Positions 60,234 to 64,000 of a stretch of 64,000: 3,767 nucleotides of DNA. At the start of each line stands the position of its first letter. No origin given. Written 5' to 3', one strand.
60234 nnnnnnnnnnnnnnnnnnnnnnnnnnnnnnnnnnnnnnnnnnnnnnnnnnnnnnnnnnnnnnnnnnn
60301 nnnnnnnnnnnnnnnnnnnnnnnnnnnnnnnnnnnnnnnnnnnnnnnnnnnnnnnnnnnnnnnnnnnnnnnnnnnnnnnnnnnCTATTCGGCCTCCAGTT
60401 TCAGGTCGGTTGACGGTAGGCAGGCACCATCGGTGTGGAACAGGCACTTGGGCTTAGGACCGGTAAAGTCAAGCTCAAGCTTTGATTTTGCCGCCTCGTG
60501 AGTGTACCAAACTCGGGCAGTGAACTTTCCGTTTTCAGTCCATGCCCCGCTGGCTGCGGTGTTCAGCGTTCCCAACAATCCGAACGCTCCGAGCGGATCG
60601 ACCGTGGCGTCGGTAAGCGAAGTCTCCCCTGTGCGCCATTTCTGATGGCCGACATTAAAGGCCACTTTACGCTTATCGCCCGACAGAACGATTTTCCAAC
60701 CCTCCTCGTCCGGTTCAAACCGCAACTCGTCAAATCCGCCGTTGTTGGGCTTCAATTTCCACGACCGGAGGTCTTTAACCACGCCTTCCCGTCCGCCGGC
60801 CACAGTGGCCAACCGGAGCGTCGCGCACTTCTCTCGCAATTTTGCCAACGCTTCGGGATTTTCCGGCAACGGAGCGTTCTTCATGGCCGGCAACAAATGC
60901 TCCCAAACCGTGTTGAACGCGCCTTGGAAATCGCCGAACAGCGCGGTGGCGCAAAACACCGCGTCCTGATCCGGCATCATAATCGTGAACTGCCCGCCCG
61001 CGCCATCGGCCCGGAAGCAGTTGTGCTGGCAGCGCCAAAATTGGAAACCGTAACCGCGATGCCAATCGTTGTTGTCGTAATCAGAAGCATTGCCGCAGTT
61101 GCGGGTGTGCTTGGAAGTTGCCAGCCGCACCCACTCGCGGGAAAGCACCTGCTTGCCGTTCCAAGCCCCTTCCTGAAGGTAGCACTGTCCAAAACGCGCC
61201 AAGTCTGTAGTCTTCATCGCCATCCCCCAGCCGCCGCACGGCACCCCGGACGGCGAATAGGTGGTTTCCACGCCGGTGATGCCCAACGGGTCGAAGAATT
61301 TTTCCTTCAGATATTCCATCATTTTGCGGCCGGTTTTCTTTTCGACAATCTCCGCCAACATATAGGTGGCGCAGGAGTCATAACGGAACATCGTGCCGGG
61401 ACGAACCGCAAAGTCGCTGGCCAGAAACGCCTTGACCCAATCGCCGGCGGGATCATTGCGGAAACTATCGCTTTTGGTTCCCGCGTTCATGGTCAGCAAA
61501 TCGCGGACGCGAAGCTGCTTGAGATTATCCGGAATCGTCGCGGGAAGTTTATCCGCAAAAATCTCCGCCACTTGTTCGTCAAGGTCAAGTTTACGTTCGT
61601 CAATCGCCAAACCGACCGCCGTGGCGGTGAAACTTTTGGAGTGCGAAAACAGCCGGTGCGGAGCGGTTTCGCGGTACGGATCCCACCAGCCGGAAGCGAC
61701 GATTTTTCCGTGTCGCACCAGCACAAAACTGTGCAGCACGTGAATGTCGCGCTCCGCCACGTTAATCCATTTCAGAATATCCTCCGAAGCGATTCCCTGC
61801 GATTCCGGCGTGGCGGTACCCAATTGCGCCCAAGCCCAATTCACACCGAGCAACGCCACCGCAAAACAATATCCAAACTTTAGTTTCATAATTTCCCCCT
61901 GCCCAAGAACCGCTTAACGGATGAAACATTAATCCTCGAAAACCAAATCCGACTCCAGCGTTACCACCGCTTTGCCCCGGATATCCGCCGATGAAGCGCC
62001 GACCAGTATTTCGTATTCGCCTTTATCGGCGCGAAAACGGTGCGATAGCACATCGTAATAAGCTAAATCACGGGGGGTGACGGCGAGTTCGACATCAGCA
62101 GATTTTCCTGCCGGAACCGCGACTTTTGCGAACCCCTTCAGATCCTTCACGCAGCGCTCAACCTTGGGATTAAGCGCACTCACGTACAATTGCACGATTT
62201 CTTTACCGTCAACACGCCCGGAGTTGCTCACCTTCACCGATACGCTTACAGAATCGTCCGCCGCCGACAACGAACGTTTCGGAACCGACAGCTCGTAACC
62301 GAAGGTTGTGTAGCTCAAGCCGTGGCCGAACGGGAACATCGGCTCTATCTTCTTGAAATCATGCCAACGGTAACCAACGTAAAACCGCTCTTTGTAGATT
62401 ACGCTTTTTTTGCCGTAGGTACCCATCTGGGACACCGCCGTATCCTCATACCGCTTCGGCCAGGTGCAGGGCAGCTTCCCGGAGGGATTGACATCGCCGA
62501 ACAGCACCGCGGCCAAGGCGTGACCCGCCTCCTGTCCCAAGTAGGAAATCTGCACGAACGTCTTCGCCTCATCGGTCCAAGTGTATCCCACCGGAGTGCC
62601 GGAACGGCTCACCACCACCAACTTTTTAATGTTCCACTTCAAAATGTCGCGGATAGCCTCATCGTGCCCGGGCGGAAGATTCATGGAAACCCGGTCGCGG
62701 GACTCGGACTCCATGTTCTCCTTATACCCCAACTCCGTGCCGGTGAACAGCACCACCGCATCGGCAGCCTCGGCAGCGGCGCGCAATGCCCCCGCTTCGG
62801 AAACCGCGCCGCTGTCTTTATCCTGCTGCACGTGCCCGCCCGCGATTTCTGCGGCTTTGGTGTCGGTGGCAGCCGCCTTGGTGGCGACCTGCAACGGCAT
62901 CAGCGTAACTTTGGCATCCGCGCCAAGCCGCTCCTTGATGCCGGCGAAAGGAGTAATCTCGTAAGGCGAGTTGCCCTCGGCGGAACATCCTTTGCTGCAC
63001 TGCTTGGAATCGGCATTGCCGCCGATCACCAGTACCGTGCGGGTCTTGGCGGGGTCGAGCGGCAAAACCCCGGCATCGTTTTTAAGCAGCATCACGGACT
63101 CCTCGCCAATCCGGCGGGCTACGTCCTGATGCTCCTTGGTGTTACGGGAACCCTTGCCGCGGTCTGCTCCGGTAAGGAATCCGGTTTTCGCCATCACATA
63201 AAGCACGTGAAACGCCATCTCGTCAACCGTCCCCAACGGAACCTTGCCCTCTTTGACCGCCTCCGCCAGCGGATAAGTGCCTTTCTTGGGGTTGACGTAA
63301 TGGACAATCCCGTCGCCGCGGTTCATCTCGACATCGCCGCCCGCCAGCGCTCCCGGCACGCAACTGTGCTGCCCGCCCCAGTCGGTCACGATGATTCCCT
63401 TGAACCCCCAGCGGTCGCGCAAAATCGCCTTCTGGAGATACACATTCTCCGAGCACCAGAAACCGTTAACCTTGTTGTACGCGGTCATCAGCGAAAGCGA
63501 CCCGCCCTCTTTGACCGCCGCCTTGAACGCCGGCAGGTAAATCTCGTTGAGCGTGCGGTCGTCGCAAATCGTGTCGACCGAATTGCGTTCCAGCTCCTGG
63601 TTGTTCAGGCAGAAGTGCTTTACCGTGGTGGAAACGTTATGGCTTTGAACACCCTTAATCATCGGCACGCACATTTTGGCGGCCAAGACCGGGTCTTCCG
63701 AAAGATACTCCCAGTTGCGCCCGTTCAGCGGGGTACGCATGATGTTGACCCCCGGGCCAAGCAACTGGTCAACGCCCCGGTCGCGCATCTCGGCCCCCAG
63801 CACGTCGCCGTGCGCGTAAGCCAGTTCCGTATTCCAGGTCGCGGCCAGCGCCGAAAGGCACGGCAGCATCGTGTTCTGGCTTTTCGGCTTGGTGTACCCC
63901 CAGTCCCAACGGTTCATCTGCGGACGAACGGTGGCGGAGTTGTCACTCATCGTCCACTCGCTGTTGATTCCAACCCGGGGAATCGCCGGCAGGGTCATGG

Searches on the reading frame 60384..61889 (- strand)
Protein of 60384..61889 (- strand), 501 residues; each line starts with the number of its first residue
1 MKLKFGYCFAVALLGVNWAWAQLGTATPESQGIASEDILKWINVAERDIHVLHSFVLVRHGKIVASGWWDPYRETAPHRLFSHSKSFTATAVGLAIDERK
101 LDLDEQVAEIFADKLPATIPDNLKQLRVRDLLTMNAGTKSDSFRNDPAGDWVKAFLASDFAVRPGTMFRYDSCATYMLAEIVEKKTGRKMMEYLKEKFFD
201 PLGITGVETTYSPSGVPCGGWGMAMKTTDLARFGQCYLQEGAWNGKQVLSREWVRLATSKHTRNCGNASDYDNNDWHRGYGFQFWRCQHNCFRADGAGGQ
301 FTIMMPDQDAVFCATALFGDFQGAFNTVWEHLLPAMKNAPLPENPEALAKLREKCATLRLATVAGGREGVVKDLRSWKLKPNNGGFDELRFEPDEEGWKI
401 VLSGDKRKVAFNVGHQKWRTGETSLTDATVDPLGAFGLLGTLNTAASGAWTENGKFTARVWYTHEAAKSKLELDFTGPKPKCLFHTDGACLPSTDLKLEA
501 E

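Call 77: search_protein_families(library=pfam, proteins=[window:60384-61889:-], max_evalue=0.01)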
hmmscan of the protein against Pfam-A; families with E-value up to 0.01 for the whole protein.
window:60384-61889:- (501 aa): 1 family
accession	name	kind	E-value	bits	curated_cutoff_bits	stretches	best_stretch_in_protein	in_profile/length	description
PF00144.29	Beta-lactamase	-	6.4e-36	124.6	27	1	55-312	19-304/329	Beta-lactamase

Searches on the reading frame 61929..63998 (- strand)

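Call 77: search_protein_families(library=pfam, proteins=[window:61929-63998:-], max_evalue=0.01)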
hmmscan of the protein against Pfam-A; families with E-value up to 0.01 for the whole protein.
window:61929-63998:- (689 aa): 3 families
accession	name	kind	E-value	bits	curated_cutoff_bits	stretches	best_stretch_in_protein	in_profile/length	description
PF01915.27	Glyco_hydro_3_C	-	1.3e-47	162.8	31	1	303-563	2-200/200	Glycosyl hydrolase family 3 C-terminal domain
PF00933.27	Glyco_hydro_3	-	2.9e-37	129.2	27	1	39-266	79-314/316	Glycosyl hydrolase family 3 N terminal domain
PF14310.12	Fn3-like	-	7.8e-23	80.8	25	1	600-670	1-71/71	Fibronectin type III-like domain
